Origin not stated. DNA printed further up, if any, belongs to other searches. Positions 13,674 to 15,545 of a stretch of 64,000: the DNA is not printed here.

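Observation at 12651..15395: The methyltransferase family looks circularly permuted: a beta-class-type AdoMet module placed N-terminal to the SPPY catalytic motif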

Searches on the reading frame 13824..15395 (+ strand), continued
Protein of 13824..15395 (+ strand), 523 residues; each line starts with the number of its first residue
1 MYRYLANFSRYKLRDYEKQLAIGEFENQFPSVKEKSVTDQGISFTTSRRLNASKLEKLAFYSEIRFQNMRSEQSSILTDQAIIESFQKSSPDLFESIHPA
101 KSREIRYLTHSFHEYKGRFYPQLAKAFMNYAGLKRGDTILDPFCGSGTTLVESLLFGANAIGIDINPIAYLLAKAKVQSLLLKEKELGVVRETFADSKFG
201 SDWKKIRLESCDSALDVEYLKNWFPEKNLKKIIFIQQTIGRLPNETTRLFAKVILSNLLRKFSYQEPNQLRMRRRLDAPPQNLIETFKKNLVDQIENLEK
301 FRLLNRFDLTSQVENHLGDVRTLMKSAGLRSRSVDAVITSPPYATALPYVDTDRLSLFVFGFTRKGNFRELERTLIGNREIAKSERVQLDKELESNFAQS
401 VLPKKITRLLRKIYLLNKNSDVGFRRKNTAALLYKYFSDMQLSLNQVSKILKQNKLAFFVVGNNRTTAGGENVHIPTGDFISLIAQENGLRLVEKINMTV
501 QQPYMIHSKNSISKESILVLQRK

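Call 62: fold_search(model_id=the predicted structure, library=pdb)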
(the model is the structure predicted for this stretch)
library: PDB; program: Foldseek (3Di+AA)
matches with E <= 10: 1321; with E <= 0.001: 59
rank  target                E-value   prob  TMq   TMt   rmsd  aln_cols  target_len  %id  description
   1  6zxv_B                5.8e-09  1.00  0.37  0.57   8.9       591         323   12  Structure of Archaeoglobus fulgidus Trm11 m2G10 tRNA methyltransferase enzyme bound to sinefungin (released 2020-09-23)
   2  6zxw_G                1.7e-08  1.00  0.36  0.57  10.4       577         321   12  Structure of Archaeoglobus fulgidus Trm11-Trm112 m2G10 tRNA methyltransferase complex bound to sinefungin (released 2020-09-23)
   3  6zxy                  2.4e-08  1.00  0.37  0.58  10.3       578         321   12  Structure of Archaeoglobus fulgidus Trm11 m2G10 tRNA methyltransferase enzyme (released 2020-09-23)
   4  6zxv_A                3.9e-08  1.00  0.37  0.57   8.6       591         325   11  Structure of Archaeoglobus fulgidus Trm11 m2G10 tRNA methyltransferase enzyme bound to sinefungin (released 2020-09-23)
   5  2a14                  1.5e-05  1.00  0.27  0.50  10.9       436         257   10  Crystal Structure of Human Indolethylamine N-methyltransferase with SAH (released 2005-06-28)
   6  3v8v_B                1.9e-05  0.96  0.18  0.15  31.4       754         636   10  Crystal structure of bifunctional methyltransferase YcbY (RlmLK) from Escherichia coli, SAM binding (released 2012-02-29)
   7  3tka                  2.1e-05  1.00  0.28  0.48   9.2       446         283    8  crystal structure and solution saxs of methyltransferase rsmh from E.coli (released 2012-05-30)
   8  5e71                  2.8e-05  1.00  0.37  0.57   9.7       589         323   10  Crystal structure of the archaeal tRNA m2G/m22G10 methyltransferase (aTrm11) from Thermococcus kodakarensis (released 2016-07-06)
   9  1wg8_B                5.3e-05  1.00  0.29  0.50   8.4       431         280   11  Crystal structure of a predicted S-adenosylmethionine-dependent methyltransferase TT1512 from Thermus thermophilus HB8 (released 2004-11-27)
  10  9hny_FF               5.3e-05  1.00  0.29  0.35  10.3       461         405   10  Mitoribosomal small subunit in complex with Mettl15 and Mettl17 (released 2025-03-26)
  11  1m6y_A                5.8e-05  1.00  0.29  0.47   9.3       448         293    9  Crystal Structure Analysis of TM0872, a Putative SAM-dependent Methyltransferase, Complexed with SAH (released 2003-01-28)
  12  1wg8_A                8.6e-05  1.00  0.30  0.51   8.4       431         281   10  Crystal structure of a predicted S-adenosylmethionine-dependent methyltransferase TT1512 from Thermus thermophilus HB8 (released 2004-11-27)
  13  5yjf_A                1.1e-04  1.00  0.26  0.49  12.4       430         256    8  Co-crystal structure of Human Nicotinamide N-methyltransferase (NNMT) with small molecule analog of Nicotinamide (released 2018-03-21)
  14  6ws1_B                1.3e-04  1.00  0.28  0.49  14.4       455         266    8  Crystal structure of human phenylethanolamine N-methyltransferase (PNMT) in complex with (2S)-2-amino-4-((((2R,5R)-5-( (released 2020-08-05)
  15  1hnn_A                1.7e-04  1.00  0.25  0.46  11.2       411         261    9  CRYSTAL STRUCTURE OF HUMAN PNMT COMPLEXED WITH SK&F 29661 AND ADOHCY(SAH) (released 2001-12-07)
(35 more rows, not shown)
